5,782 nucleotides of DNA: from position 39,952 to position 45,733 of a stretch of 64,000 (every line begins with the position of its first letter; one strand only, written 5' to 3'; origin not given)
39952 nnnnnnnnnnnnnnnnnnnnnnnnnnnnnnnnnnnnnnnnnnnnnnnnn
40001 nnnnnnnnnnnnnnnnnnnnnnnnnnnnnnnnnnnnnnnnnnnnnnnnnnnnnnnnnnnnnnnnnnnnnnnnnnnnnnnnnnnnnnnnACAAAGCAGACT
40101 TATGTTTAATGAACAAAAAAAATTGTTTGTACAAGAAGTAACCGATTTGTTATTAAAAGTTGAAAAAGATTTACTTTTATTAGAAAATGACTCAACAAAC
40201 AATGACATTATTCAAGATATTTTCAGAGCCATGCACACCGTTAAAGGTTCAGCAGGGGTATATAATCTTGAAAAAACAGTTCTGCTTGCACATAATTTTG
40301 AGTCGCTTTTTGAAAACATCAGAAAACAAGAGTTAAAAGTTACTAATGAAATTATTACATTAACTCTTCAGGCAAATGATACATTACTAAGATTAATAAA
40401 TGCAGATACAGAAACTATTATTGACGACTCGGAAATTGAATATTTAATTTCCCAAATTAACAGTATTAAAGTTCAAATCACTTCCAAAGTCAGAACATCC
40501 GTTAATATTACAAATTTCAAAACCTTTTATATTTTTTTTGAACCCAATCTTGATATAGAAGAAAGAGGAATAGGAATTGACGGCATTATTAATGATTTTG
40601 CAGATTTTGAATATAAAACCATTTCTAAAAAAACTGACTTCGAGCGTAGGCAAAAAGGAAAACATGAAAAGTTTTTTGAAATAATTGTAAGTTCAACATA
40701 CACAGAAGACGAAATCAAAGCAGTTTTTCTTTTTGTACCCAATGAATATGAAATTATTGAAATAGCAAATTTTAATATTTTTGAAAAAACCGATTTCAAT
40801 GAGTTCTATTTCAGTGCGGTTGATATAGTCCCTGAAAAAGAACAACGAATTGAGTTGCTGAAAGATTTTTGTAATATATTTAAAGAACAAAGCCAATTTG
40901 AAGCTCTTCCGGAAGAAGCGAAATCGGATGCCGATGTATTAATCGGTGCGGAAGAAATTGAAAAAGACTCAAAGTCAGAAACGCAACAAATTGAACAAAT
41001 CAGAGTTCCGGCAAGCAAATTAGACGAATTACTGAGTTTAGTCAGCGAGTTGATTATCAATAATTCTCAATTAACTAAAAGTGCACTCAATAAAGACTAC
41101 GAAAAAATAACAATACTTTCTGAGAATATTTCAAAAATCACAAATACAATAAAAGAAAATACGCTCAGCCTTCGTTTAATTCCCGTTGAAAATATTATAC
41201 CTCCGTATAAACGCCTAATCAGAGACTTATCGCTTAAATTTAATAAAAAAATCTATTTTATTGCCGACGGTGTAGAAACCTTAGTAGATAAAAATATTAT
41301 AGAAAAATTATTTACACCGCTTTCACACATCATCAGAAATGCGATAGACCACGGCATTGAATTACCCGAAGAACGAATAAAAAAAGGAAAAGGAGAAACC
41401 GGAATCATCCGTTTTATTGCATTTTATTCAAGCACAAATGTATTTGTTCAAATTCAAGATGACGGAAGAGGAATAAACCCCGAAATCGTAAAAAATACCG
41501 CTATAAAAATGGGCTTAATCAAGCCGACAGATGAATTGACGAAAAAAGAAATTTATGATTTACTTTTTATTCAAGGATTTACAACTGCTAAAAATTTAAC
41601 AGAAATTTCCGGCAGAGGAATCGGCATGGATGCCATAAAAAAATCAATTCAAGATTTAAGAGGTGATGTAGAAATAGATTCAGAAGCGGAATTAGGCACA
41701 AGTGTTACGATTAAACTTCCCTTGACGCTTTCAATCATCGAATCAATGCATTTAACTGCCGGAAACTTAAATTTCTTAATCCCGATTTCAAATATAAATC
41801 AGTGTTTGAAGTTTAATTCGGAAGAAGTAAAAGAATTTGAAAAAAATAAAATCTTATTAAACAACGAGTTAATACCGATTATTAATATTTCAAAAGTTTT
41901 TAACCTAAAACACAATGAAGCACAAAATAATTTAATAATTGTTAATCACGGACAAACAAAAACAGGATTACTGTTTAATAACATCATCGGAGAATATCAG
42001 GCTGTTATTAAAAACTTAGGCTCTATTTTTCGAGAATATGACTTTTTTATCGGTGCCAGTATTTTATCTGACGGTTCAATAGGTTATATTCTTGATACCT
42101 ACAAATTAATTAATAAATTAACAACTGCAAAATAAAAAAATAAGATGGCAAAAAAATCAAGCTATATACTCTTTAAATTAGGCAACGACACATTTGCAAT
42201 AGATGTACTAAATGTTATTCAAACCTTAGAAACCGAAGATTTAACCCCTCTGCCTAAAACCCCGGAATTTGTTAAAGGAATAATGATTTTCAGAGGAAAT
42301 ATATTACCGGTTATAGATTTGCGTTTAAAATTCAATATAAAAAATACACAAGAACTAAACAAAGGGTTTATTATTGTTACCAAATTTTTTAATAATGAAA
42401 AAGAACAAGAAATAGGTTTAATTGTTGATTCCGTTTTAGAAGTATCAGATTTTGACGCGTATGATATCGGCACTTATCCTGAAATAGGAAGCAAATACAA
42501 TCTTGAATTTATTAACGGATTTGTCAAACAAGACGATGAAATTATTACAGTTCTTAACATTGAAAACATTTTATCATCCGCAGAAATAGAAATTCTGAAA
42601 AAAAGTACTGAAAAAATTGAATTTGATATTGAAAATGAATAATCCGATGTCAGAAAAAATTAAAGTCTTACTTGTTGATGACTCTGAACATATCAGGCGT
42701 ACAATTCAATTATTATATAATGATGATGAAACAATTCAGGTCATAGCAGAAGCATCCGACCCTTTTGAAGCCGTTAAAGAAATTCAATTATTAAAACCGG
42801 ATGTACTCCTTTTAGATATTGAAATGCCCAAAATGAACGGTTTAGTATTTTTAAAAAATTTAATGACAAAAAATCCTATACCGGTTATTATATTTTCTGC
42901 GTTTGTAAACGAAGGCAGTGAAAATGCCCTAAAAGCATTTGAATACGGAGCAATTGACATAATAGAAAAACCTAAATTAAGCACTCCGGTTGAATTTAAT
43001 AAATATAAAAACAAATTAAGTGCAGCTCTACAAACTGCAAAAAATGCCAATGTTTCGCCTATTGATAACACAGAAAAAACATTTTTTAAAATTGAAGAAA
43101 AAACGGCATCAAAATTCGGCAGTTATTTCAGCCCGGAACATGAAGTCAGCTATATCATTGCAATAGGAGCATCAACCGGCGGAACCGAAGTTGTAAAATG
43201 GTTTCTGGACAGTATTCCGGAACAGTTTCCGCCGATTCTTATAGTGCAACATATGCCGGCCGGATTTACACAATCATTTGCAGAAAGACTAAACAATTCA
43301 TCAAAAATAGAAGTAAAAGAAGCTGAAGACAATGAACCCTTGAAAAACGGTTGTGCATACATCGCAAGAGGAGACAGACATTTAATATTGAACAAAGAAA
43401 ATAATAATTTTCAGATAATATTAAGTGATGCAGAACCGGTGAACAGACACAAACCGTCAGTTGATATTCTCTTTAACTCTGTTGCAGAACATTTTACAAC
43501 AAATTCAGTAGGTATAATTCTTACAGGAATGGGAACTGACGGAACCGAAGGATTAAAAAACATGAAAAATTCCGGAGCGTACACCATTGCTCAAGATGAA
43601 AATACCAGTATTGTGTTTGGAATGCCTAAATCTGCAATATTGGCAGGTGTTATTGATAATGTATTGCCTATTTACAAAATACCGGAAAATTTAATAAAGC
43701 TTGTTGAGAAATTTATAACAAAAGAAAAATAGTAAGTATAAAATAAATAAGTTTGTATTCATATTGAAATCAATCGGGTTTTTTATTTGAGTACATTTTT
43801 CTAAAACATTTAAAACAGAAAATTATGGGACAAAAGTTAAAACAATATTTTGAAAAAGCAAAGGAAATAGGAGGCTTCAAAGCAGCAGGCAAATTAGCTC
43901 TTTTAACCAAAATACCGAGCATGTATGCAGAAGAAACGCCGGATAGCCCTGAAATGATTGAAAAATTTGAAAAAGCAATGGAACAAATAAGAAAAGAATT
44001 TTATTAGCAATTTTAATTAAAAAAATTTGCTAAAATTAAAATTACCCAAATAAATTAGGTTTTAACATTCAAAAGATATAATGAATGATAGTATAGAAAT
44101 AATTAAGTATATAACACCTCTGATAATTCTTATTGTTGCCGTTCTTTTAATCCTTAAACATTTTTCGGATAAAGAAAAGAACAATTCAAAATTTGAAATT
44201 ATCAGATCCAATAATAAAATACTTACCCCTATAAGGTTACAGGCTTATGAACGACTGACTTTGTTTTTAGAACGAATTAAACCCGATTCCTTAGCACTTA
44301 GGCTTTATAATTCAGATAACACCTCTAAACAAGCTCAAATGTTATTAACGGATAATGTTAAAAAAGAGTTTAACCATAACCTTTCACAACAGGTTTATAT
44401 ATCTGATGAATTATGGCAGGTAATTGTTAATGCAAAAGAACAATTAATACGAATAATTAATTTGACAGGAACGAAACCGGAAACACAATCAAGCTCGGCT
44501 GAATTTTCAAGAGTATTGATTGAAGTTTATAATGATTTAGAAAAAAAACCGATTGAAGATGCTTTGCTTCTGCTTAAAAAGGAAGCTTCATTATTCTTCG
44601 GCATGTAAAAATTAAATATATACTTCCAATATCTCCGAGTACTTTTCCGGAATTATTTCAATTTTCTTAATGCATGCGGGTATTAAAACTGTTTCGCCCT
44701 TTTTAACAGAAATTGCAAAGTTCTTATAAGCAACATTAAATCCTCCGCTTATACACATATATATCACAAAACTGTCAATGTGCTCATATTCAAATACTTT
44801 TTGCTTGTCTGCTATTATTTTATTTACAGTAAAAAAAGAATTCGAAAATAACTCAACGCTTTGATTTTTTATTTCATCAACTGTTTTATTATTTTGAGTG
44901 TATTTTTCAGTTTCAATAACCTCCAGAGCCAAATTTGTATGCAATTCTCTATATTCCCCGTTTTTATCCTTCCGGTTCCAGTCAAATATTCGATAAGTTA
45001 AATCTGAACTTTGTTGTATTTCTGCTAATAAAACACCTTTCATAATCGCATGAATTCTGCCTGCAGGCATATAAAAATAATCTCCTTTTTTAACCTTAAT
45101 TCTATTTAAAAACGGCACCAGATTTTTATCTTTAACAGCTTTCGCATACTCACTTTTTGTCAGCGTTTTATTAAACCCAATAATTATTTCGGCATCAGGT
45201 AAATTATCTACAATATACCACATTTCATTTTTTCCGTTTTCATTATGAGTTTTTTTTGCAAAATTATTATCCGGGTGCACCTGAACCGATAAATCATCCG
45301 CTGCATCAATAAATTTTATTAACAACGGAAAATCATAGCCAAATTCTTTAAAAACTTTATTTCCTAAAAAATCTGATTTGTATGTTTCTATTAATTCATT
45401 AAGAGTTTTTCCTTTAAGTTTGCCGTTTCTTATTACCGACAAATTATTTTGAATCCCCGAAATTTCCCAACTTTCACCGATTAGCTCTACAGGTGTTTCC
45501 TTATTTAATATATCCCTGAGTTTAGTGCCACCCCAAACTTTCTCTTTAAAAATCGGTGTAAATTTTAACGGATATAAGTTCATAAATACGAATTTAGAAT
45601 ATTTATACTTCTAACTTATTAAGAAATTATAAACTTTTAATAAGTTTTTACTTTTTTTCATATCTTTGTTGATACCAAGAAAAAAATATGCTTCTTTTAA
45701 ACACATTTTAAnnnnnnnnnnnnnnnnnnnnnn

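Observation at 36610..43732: Complete MCP-CheR-REC-CheA-CheW-CheB chemosensory operon in an apparently non-flagellar Bacteroidota context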

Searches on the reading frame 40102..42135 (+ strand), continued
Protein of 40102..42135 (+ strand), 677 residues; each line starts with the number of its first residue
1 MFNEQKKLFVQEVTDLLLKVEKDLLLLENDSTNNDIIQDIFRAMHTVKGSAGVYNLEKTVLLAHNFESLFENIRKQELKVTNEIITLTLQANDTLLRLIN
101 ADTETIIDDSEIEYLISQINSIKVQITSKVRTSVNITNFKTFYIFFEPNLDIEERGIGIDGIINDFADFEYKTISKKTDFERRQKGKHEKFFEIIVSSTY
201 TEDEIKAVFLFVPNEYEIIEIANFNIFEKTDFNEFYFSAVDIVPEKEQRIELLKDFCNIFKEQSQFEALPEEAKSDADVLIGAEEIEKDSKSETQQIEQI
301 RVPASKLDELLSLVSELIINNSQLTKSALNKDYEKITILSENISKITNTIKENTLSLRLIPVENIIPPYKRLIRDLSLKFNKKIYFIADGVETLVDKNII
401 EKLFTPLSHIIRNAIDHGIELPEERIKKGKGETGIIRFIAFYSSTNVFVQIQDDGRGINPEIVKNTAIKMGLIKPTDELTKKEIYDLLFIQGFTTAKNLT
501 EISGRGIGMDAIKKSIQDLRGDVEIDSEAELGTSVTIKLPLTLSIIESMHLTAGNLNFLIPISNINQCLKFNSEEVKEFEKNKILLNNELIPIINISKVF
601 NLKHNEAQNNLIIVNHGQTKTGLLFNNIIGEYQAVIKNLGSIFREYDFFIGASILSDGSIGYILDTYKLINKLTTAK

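Call 47: search_protein_families(library=pfam, max_evalue=0.001, proteins=[L016:7458-9269:+, L016:9294-9599:+, L016:15374-16291:+, L016:16307-16789:+, L016:18103-20382:+, L004:13493-14470:+, L004:14500-14964:+, L004:16183-16545:+, L004:16558-18843:+])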
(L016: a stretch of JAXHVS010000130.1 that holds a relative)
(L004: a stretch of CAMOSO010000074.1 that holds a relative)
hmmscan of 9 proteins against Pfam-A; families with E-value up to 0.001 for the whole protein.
L016:7458-9269:+ (603 aa): 0 families

L016:9294-9599:+ (101 aa): 2 families
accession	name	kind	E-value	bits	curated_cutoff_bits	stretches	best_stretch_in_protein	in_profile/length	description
PF01740.26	STAS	-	2.5e-06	27.7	22.6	1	15-99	12-97/106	STAS domain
PF13466.11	STAS_2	-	0.00034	21.1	29.2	1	18-90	3-74/80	STAS domain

L016:15374-16291:+ (305 aa): 2 families
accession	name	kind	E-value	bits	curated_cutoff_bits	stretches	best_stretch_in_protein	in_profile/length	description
PF02518.31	HATPase_c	-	5.9e-25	88.3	26.4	1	166-276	2-110/111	Histidine kinase-, DNA gyrase B-, and HSP90-like ATPase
PF13581.12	HATPase_c_2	-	2.6e-06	27.9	27.4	1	168-266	30-120/127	Histidine kinase-like ATPase domain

L016:16307-16789:+ (160 aa): 1 family
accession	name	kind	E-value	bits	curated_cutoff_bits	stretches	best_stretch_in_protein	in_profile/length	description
PF03975.18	CheD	-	5.6e-29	100.9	25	1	49-148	1-106/108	CheD chemotactic sensory transduction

L016:18103-20382:+ (759 aa): 7 families
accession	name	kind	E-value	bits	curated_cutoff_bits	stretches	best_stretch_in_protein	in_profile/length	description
PF13426.13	PAS_9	-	3e-29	101.7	27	3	372-470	7-103/103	PAS domain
PF00989.32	PAS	-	1.4e-23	83.5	22.6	3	643-744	2-101/113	PAS fold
PF08448.16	PAS_4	-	6.5e-21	75.1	23.1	1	373-472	12-109/110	PAS fold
PF08447.18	PAS_3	-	3.7e-18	66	25.6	2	379-461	2-85/89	PAS fold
PF13185.12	GAF_2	-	3.9e-13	50.2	28.6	1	168-305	3-135/136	GAF domain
PF13188.13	PAS_8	-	1.1e-09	38.3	21.8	1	643-699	2-55/65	PAS domain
PF01590.32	GAF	-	5.4e-05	24.2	22.4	1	169-305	2-133/133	GAF domain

L004:13493-14470:+ (325 aa): 2 families
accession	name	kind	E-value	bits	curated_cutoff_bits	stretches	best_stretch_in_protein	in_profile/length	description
PF02518.31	HATPase_c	-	5.1e-22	78.8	26.4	1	192-303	2-110/111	Histidine kinase-, DNA gyrase B-, and HSP90-like ATPase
PF13581.12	HATPase_c_2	-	7.9e-05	23.1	27.4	1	173-280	10-112/127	Histidine kinase-like ATPase domain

L004:14500-14964:+ (154 aa): 1 family
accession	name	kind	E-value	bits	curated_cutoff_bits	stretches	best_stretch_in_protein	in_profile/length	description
PF03975.18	CheD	-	1.2e-28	99.8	25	1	46-144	1-105/108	CheD chemotactic sensory transduction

L004:16183-16545:+ (120 aa): 1 family
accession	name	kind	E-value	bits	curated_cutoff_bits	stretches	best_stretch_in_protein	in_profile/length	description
PF00072.30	Response_reg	-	2.1e-24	86.3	30.2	1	6-114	1-107/111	Response regulator receiver domain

L004:16558-18843:+ (761 aa): 7 families
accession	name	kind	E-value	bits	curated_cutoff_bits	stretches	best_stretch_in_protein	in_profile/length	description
PF13426.13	PAS_9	-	2.8e-34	117.9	27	3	375-471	9-103/103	PAS domain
PF00989.32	PAS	-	7e-23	81.2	22.6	3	376-469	20-113/113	PAS fold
PF08448.16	PAS_4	-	1.1e-22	80.7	23.1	2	376-473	14-109/110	PAS fold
PF08447.18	PAS_3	-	8.8e-22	77.6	25.6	2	380-462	2-85/89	PAS fold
PF13185.12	GAF_2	-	5.7e-15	56.2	28.6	1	169-306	3-135/136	GAF domain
PF01590.32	GAF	-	4.3e-10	40.7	22.4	1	169-306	1-133/133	GAF domain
PF13188.13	PAS_8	-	5.2e-09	36.1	21.8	1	649-700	7-55/65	PAS domain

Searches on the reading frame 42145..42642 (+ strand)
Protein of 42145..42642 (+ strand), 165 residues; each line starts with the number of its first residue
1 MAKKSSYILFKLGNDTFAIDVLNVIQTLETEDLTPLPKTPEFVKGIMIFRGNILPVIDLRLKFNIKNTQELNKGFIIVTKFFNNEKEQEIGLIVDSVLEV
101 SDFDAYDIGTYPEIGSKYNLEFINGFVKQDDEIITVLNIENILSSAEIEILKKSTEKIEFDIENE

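Call 3: search_protein_families(library=pfam, proteins=[window:42145-42642:+])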
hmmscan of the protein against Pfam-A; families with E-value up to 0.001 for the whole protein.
window:42145-42642:+ (165 aa): 1 family
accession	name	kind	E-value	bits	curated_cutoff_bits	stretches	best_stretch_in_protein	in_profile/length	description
PF01584.24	CheW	-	5.9e-31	107.4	23.5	1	7-146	2-137/138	CheW-like domain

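Call 5: search_protein_families(library=ncbifam, proteins=[window:42145-42642:+])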
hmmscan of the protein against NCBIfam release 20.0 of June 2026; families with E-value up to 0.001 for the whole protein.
window:42145-42642:+ (165 aa): 1 family
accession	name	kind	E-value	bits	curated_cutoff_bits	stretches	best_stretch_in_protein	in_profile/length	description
NF007903.0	PRK10612.1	equivalog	5.2e-23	81.6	260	1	6-157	18-165/167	chemotaxis protein CheW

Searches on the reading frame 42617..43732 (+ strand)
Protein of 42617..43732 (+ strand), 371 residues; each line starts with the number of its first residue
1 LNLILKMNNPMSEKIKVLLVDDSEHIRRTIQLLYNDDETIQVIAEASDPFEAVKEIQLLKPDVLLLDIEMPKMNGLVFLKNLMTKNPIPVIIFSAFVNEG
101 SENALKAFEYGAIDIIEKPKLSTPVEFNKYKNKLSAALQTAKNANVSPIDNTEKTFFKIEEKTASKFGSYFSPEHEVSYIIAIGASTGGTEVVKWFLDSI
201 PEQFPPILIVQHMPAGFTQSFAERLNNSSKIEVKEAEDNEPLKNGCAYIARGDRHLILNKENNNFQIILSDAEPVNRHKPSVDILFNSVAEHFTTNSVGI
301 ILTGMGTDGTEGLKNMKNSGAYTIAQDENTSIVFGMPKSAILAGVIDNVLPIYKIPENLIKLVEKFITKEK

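Call 3: search_protein_families(library=pfam, proteins=[window:42617-43732:+])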
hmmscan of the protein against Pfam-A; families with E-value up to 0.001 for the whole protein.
window:42617-43732:+ (371 aa): 2 families
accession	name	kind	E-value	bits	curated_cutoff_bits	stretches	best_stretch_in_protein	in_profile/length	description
PF01339.22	CheB_methylest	-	8.8e-66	221.4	24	1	181-359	1-174/174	CheB methylesterase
PF00072.30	Response_reg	-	4.6e-22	78.7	30.2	1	17-119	1-100/111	Response regulator receiver domain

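Call 5: search_protein_families(library=ncbifam, proteins=[window:42617-43732:+])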
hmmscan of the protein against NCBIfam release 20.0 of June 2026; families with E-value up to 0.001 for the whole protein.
window:42617-43732:+ (371 aa): 80 families (the best 25 are shown)
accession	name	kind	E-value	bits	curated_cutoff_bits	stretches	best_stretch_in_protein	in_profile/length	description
NF001965.0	PRK00742.1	subfamily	3.4e-124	414.6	293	1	13-364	2-354/357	chemotaxis-specific protein-glutamate methyltransferase CheB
NF009206.0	PRK12555.1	subfamily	7e-104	347.4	342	1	15-364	1-337/340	chemotaxis-specific protein-glutamate methyltransferase CheB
NF008677.0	PRK11697.1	equivalog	9.3e-21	74.3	246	1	15-138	2-119/238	two-component system response regulator BtsR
NF007935.0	PRK10651.1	equivalog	2e-15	56.6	250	1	12-112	4-103/216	two-component system response regulator NarL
NF008469.0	PRK11361.1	equivalog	2e-14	53.1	714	1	13-119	3-106/461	acetoacetate metabolism transcriptional regulator AtoC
TIGR02875.1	spore_0_A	equivalog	2.6e-13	49.8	200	1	13-135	1-119/262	sporulation transcription factor Spo0A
NF007969.0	PRK10693.1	equivalog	2.7e-13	49.7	329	1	7-138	1-124/337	two-component system response regulator RssB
NF041733.1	resp_reg_CseB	equivalog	3.1e-13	49.6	350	1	16-146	2-127/228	two-component system response regulator CseB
NF006900.1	PRK09390.1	equivalog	1.4e-12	47.6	255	1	11-142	1-124/203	response regulator FixJ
NF041367.1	CheY_Halo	equivalog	5.3e-12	46.1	200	1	17-119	1-100/114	chemotaxis protein CheY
NF007708.0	PRK10403.1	equivalog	1.1e-11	44.6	343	1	14-84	6-76/215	nitrate/nitrite response regulator protein NarP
NF007018.1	PRK09483.1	equivalog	1.4e-11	44.4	280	1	15-97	2-85/217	UvrY/SirA/GacA family response regulator transcription factor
NF051870.1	NAssimRespRegNtrX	equivalog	2e-11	43.4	600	1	16-119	3-105/452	nitrogen assimilation response regulator NtrX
TIGR01818.1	ntrC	equivalog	3e-11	42.8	558.6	1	17-119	1-100/463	nitrogen regulation protein NR(I)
NF045944.1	ResRegRpaBCyano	equivalog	5.1e-11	42.4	330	1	18-127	1-104/229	response regulator transcription factor RpaB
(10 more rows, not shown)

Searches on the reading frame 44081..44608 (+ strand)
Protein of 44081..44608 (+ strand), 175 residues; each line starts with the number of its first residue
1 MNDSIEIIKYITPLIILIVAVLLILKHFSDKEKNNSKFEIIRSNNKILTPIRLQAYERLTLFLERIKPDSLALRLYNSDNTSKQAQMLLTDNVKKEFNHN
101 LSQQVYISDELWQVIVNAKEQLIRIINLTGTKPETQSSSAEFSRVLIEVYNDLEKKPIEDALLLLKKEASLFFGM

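Call 5: search_protein_families(library=ncbifam, proteins=[window:44081-44608:+])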
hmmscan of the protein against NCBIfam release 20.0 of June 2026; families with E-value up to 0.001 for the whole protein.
window:44081-44608:+ (175 aa): 0 families

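Call 6: search_protein_families(library=pfam, proteins=[window:44081-44608:+])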
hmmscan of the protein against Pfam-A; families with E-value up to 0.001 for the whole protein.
window:44081-44608:+ (175 aa): 1 family
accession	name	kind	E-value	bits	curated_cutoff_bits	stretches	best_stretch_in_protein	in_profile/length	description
PF25589.1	DUF7935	-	3.2e-52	176.9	27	1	4-170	3-169/171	Family of unknown function (DUF7935)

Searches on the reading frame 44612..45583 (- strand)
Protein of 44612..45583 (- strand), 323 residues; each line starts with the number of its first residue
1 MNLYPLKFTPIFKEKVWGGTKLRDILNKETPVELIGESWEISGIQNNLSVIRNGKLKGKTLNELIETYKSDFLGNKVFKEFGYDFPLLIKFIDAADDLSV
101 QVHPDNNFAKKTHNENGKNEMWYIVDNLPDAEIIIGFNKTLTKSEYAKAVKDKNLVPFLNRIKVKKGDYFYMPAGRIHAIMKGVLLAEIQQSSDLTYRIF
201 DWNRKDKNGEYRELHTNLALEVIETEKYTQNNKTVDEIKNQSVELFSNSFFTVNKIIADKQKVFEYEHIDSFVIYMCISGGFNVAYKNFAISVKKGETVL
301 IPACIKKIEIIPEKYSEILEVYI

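Call 5: search_protein_families(library=ncbifam, proteins=[window:44612-45583:-])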
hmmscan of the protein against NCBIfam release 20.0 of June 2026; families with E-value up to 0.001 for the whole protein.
window:44612-45583:- (323 aa): 2 families
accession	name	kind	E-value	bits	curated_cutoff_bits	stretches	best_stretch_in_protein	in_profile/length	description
TIGR00218.1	manA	equivalog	2e-46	158.8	116.2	2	7-119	3-114/359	mannose-6-phosphate isomerase, class I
NF011710.0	PRK15131.1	equivalog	4.7e-15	55.4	571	2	45-113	42-109/391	mannose-6-phosphate isomerase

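Call 6: search_protein_families(library=pfam, proteins=[window:44612-45583:-])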
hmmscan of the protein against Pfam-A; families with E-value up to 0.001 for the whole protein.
window:44612-45583:- (323 aa): 2 families
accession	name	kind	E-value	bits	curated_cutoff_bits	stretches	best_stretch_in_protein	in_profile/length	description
PF20511.4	PMI_typeI_cat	-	9.4e-16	58.7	22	1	7-119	3-117/143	Phosphomannose isomerase type I, catalytic domain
PF21621.3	MPI_cupin_dom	-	1.1e-07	32.2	27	1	247-310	7-68/79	Mannose-6-phosphate isomerase, cupin domain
